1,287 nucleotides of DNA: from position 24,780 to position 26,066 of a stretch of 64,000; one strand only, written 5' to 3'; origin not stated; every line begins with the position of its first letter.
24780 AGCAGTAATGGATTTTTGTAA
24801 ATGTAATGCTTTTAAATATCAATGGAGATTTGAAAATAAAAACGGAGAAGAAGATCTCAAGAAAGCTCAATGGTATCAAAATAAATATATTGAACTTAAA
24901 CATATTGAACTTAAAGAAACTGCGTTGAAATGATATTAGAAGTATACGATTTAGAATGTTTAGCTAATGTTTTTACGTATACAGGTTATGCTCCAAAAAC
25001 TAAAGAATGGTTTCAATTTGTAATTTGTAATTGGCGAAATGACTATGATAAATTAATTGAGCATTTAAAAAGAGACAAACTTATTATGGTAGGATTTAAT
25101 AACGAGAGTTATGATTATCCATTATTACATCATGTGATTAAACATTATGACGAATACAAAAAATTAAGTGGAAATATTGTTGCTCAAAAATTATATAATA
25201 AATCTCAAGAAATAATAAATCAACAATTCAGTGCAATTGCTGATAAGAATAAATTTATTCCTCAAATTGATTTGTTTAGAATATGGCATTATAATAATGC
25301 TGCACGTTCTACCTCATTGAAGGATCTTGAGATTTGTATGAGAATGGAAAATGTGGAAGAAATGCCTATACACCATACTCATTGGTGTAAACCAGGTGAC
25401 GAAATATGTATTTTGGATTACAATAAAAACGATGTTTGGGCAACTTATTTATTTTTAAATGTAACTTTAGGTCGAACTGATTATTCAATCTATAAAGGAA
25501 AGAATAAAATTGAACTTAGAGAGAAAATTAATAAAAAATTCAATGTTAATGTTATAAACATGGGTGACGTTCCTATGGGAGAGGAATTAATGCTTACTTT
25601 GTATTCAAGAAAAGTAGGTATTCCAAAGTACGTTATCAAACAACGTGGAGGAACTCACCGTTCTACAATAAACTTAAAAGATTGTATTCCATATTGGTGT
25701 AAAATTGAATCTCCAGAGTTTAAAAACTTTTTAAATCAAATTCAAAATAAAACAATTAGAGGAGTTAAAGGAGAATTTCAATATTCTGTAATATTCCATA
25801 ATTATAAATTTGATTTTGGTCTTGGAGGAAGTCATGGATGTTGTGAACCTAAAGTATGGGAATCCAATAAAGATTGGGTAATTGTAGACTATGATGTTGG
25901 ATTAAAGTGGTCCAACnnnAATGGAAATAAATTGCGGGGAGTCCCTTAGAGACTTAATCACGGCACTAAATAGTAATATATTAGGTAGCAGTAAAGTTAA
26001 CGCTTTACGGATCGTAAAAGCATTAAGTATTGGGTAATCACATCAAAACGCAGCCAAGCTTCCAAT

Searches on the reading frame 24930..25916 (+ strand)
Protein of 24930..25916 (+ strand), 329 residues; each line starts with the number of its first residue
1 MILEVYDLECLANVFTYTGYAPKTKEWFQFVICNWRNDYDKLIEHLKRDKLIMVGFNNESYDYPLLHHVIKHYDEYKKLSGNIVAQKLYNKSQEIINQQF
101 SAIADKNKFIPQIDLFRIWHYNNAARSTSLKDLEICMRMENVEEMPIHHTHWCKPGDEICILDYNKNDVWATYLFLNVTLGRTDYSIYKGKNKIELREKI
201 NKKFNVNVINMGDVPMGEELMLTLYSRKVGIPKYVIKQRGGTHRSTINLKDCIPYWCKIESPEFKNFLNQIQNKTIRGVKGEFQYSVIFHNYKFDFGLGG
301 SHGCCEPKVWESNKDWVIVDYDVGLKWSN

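Call 10: search_protein_families(library=pfam, proteins=[window:24930-25916:+], max_evalue=0.01)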
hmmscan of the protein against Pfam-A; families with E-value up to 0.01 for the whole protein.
window:24930-25916:+ (329 aa): 0 families

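Call 80: search_protein_families(library=phrogs, proteins=[window:24930-25916:+], max_evalue=0.001)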
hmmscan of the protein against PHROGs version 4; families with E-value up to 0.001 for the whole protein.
window:24930-25916:+ (329 aa): 1 family
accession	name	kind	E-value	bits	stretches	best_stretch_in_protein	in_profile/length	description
phrog_1252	-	DNA, RNA and nucleotide metabolism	8.8e-53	180.8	1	5-324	56-357/663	DNA polymerase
